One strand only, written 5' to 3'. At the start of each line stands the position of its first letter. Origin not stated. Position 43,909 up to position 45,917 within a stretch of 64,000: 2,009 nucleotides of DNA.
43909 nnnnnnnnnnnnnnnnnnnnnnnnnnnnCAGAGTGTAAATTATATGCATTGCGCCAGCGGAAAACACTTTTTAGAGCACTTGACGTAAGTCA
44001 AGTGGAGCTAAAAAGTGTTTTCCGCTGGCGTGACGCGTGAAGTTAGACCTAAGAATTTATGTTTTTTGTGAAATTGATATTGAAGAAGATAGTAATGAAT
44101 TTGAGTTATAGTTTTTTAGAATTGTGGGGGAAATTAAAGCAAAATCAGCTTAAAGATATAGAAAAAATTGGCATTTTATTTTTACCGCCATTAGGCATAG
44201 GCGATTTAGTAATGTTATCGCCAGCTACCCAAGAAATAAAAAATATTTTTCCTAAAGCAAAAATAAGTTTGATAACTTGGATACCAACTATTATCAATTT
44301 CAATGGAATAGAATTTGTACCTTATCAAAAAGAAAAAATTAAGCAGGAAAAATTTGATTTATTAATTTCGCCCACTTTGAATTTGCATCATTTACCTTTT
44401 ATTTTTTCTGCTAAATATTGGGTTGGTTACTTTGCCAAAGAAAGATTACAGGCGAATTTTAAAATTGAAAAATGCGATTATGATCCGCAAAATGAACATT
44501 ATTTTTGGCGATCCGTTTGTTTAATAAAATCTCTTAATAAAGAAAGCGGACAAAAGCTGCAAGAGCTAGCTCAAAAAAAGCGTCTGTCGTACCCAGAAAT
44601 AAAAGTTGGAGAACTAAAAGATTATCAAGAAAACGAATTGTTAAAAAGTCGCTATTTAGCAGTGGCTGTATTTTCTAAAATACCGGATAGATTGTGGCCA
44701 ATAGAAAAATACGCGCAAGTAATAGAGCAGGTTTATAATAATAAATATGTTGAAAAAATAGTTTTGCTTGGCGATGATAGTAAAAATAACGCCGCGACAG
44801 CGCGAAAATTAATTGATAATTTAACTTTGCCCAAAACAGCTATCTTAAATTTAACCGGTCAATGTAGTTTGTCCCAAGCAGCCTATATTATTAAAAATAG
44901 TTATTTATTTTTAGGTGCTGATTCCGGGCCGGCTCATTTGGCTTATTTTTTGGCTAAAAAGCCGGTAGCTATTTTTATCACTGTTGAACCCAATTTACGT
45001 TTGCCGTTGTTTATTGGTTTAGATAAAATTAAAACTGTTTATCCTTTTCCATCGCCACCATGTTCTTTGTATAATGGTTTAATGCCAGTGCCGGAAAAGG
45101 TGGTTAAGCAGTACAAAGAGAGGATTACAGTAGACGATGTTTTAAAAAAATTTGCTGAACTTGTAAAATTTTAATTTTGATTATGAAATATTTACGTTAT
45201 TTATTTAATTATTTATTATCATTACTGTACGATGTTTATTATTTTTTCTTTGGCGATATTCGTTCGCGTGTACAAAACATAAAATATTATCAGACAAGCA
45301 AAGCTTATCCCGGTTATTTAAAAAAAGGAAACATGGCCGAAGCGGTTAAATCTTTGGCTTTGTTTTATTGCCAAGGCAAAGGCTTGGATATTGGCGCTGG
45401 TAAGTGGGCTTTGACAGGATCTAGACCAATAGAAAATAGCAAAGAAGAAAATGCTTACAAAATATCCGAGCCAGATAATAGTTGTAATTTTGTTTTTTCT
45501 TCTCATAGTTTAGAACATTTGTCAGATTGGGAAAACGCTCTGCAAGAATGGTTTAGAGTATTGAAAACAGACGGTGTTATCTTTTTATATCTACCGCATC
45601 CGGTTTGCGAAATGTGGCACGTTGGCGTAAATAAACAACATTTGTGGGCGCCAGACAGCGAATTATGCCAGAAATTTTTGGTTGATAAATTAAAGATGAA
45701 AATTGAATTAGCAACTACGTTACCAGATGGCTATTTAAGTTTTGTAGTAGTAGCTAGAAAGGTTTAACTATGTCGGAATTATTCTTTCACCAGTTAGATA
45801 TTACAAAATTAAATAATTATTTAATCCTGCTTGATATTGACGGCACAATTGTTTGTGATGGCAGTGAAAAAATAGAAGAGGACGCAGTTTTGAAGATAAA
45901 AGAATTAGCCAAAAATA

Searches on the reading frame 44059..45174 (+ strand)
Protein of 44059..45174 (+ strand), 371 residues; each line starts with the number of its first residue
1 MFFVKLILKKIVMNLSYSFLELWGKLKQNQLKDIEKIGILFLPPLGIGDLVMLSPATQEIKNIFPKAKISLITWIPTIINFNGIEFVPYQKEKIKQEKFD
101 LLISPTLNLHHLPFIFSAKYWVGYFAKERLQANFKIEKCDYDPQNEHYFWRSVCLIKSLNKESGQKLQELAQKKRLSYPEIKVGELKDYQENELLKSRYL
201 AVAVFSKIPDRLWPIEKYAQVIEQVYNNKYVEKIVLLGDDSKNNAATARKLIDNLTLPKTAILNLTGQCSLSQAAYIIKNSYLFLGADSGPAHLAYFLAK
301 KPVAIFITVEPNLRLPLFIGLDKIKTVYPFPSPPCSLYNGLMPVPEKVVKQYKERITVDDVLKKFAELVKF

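Call 4: search_protein_families(library=pfam, proteins=[window:44059-45174:+], max_evalue=0.01)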
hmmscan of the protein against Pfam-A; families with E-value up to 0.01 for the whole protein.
window:44059-45174:+ (371 aa): 1 family
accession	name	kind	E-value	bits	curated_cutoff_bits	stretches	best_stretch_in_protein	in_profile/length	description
PF01075.23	Glyco_transf_9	-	2.2e-20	73.5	22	1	92-311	6-214/247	Glycosyltransferase family 9 (heptosyltransferase)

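Call 5: search_protein_families(library=ncbifam, proteins=[window:44059-45174:+], max_evalue=0.01)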
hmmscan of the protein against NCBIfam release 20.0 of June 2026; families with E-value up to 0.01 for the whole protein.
window:44059-45174:+ (371 aa): 5 families
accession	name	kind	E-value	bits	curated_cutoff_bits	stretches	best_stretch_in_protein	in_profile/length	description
NF007742.0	PRK10422.1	equivalog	1.5e-12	47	467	1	158-306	144-288/352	lipopolysaccharide core heptosyltransferase RfaQ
TIGR02195.1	heptsyl_trn_II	equivalog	2.7e-12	46.5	134.6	1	209-318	187-294/339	lipopolysaccharide heptosyltransferase II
TIGR02201.1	heptsyl_trn_III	equivalog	3.7e-12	46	170.2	1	165-307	149-287/344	putative lipopolysaccharide heptosyltransferase III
TIGR02193.1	heptsyl_trn_I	equivalog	4.6e-11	42.5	185.3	1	191-311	179-286/320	lipopolysaccharide heptosyltransferase I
NF008162.0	PRK10916.1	equivalog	1.4e-08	34.3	569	1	209-317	193-298/348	ADP-heptose--LPS heptosyltransferase RfaF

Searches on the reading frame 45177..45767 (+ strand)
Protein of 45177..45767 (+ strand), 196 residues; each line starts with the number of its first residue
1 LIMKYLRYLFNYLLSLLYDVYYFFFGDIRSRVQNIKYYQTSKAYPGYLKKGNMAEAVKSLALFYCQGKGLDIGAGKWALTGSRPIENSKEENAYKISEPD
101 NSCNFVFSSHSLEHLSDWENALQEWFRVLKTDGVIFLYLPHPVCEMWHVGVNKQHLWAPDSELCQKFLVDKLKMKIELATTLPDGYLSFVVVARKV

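Call 4: search_protein_families(library=pfam, proteins=[window:45177-45767:+], max_evalue=0.01)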
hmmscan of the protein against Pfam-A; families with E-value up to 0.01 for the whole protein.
window:45177-45767:+ (196 aa): 5 families
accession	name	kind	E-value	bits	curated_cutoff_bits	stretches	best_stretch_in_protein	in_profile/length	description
PF08241.18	Methyltransf_11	-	8e-11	42.9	21.2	1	65-136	19-94/95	Methyltransferase domain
PF13489.12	Methyltransf_23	-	1.5e-08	35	27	1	65-172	45-150/164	Methyltransferase domain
PF13649.12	Methyltransf_25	-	8.3e-06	26.8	27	1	90-133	52-97/97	Methyltransferase domain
PF01209.24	Ubie_methyltran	-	0.00045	20.1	20.1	1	76-139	91-154/233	ubiE/COQ5 methyltransferase family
PF08242.18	Methyltransf_12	-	0.0031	18.6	30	1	98-135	60-98/98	Methyltransferase domain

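Call 5: search_protein_families(library=ncbifam, proteins=[window:45177-45767:+], max_evalue=0.01)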
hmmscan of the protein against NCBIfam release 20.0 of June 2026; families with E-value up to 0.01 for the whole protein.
window:45177-45767:+ (196 aa): 6 families
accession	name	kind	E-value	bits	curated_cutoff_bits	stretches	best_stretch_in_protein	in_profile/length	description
NF045667.1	MTase_DVU1556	equivalog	0.0002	20.9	155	1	91-137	73-119/213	DVU_1556 family methyltransferase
TIGR01934.1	MenG_MenH_UbiE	subfamily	0.0006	19.2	158.35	1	72-137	77-141/223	ubiquinone/menaquinone biosynthesis methyltransferase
NF001240.0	PRK00216.1-1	equivalog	0.0022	17.1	378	1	90-143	121-175/251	bifunctional demethylmenaquinone methyltransferase/2-methoxy-6-polyprenyl-1,4-benzoquinol methylase UbiE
NF001244.0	PRK00216.1-5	equivalog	0.0024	17.2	216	1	88-135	104-151/236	bifunctional demethylmenaquinone methyltransferase/2-methoxy-6-polyprenyl-1,4-benzoquinol methylase UbiE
NF052510.1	methyltran_MpqE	exception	0.0067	15.8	335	0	70-144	84-159/234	methyl-plastoquinone biosynthesis methyltransferase MpqE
NF002463.0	PRK01683.1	equivalog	0.0083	15.8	297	0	98-152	89-143/258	trans-aconitate 2-methyltransferase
